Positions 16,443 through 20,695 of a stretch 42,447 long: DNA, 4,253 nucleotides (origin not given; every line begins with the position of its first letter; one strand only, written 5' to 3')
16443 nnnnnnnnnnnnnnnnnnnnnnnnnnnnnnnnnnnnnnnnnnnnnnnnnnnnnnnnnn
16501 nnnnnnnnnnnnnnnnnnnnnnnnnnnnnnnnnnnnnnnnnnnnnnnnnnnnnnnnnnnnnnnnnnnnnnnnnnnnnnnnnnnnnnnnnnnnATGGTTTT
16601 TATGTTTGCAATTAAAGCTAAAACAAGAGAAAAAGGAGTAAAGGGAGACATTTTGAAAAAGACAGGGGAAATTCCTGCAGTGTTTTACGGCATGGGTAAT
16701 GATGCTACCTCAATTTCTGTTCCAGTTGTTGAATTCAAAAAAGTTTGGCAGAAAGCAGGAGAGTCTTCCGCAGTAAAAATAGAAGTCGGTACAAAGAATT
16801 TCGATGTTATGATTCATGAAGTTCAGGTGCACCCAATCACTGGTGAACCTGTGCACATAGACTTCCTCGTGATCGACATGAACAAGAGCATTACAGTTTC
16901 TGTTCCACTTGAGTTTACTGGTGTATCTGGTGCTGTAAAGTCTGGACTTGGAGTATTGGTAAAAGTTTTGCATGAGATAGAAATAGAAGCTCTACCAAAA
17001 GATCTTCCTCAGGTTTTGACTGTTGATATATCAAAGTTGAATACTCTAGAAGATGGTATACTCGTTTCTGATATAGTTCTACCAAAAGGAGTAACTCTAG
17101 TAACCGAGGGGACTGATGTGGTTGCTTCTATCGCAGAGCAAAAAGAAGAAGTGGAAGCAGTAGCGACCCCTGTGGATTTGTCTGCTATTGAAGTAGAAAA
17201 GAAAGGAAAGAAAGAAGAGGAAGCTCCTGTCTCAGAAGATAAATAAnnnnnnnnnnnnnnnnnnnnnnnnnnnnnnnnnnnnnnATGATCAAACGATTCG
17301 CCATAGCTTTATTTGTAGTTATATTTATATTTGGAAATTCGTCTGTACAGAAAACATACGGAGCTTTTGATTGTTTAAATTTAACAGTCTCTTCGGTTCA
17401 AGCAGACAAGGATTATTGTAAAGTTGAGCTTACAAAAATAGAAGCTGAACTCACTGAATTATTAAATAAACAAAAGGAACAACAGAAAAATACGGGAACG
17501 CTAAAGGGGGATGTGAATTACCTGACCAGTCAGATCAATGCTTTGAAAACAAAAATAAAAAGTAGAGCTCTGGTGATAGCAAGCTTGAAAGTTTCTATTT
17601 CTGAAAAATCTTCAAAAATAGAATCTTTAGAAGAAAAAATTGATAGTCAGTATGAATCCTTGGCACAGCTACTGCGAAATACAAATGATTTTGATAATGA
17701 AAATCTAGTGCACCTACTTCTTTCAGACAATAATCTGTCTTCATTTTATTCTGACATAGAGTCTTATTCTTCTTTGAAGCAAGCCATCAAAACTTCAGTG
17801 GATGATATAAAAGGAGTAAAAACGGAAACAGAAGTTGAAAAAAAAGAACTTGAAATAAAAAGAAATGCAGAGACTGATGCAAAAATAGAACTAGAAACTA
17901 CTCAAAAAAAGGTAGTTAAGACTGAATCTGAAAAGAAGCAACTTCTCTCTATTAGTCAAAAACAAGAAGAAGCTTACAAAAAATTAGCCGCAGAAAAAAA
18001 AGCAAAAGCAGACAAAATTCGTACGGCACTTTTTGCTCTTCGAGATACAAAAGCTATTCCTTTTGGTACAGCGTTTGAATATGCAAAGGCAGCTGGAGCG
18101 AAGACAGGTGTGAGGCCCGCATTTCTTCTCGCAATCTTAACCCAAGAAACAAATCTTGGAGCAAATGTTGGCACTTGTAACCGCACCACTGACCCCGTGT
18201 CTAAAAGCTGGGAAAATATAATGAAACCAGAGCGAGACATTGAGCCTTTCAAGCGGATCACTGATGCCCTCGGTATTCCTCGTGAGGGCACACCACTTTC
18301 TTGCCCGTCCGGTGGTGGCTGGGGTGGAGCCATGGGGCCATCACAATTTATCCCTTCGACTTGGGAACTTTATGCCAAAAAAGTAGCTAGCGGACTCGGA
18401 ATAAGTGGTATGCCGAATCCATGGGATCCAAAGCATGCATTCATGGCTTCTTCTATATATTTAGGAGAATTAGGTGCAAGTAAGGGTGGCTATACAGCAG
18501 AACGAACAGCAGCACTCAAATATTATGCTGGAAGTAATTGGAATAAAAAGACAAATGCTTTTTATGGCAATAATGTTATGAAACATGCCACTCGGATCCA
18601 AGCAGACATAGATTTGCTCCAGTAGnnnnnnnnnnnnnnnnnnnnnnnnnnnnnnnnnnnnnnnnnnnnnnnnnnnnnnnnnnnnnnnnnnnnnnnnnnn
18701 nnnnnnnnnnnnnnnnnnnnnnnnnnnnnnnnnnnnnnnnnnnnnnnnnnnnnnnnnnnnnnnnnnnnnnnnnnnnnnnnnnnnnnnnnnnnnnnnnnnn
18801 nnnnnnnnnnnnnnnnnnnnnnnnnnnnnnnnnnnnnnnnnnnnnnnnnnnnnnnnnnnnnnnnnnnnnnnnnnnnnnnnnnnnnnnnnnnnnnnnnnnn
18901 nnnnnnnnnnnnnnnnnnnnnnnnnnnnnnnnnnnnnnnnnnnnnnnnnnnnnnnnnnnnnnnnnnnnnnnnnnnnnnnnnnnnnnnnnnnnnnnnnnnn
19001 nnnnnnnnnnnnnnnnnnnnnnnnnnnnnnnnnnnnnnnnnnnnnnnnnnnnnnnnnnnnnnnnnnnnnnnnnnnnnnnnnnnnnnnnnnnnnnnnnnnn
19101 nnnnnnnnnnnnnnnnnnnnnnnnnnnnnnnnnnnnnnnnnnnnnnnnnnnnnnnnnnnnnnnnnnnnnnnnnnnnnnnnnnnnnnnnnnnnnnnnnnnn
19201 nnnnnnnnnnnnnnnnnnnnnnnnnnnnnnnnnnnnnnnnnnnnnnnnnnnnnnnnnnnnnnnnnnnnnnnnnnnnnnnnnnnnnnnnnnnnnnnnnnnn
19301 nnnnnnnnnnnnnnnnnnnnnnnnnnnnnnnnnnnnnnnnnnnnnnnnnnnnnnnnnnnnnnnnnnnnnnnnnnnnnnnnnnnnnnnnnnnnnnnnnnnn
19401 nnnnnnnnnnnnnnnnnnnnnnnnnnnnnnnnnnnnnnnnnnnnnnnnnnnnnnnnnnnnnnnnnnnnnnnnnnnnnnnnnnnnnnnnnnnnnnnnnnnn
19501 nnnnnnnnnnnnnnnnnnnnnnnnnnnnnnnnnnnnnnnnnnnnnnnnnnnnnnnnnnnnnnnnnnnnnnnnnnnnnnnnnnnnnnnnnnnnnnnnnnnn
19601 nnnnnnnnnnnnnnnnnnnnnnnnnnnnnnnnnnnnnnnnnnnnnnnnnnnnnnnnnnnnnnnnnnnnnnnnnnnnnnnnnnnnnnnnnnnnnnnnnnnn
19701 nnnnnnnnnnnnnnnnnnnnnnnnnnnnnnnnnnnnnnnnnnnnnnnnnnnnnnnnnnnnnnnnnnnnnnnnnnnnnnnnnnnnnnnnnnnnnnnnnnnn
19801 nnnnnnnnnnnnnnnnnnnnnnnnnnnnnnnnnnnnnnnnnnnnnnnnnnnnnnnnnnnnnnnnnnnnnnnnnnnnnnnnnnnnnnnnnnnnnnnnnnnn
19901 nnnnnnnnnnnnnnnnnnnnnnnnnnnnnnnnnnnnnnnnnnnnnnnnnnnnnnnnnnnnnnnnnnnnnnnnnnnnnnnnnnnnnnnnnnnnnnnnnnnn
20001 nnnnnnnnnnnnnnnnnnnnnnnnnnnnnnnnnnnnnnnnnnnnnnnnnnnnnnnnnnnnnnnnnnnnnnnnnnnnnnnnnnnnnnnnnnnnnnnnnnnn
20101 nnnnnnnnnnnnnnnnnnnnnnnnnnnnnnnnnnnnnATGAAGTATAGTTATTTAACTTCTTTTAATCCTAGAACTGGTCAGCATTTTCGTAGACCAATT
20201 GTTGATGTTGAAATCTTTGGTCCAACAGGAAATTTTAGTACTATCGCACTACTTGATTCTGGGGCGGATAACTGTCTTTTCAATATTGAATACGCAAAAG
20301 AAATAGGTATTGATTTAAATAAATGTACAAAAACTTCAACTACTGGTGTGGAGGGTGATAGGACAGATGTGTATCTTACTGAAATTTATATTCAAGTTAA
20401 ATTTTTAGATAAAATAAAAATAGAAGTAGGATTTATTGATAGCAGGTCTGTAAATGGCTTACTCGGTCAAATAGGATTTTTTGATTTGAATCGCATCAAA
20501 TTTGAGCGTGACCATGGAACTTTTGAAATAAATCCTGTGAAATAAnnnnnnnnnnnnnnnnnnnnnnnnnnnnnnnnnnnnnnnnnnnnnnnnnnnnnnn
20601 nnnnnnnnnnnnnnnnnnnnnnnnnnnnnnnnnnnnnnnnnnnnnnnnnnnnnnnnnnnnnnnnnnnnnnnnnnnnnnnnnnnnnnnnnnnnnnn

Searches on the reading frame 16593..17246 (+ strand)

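Call 16: search_protein_families(library=pfam, proteins=[window:16593-17246:+])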
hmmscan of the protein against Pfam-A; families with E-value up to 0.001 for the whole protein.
window:16593-17246:+ (217 aa): 2 families
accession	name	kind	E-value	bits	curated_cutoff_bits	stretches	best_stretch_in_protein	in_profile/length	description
PF14693.11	Ribosomal_TL5_C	-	6.9e-22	78.1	27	1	100-183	2-83/84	Ribosomal protein TL5, C-terminal domain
PF01386.24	Ribosomal_L25p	-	7.7e-18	65.2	23.6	1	7-91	1-82/82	Ribosomal L25p family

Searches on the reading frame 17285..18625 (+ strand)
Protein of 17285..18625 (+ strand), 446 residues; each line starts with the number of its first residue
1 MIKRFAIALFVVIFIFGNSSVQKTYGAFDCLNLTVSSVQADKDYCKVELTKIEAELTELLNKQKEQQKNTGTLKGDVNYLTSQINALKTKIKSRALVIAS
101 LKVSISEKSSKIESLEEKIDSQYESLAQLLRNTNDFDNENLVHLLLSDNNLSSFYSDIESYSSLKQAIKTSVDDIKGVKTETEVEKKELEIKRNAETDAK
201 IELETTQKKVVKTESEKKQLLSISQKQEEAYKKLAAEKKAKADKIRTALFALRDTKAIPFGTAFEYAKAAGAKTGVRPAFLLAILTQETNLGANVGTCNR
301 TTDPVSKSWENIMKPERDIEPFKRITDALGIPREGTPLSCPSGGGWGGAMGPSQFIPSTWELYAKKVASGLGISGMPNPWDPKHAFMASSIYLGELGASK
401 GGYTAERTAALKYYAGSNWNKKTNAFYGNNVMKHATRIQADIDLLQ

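Call 16: search_protein_families(library=pfam, proteins=[window:17285-18625:+])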
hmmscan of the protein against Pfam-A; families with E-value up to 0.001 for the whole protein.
window:17285-18625:+ (446 aa): 1 family
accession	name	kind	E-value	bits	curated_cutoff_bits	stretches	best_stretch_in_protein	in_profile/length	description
PF13406.11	SLT_2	-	1.2e-10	41.6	24.3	1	266-401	76-204/292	Transglycosylase SLT domain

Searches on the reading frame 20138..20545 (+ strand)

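Call 86: search_protein_families(library=pfam, proteins=[window:20138-20545:+], max_evalue=0.001)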
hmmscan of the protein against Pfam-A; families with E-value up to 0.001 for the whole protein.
window:20138-20545:+ (135 aa): 1 family
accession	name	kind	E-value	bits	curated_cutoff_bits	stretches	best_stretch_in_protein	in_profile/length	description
PF13650.11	Asp_protease_2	-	7.3e-05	23.8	24.3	1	34-110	9-87/90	Aspartyl protease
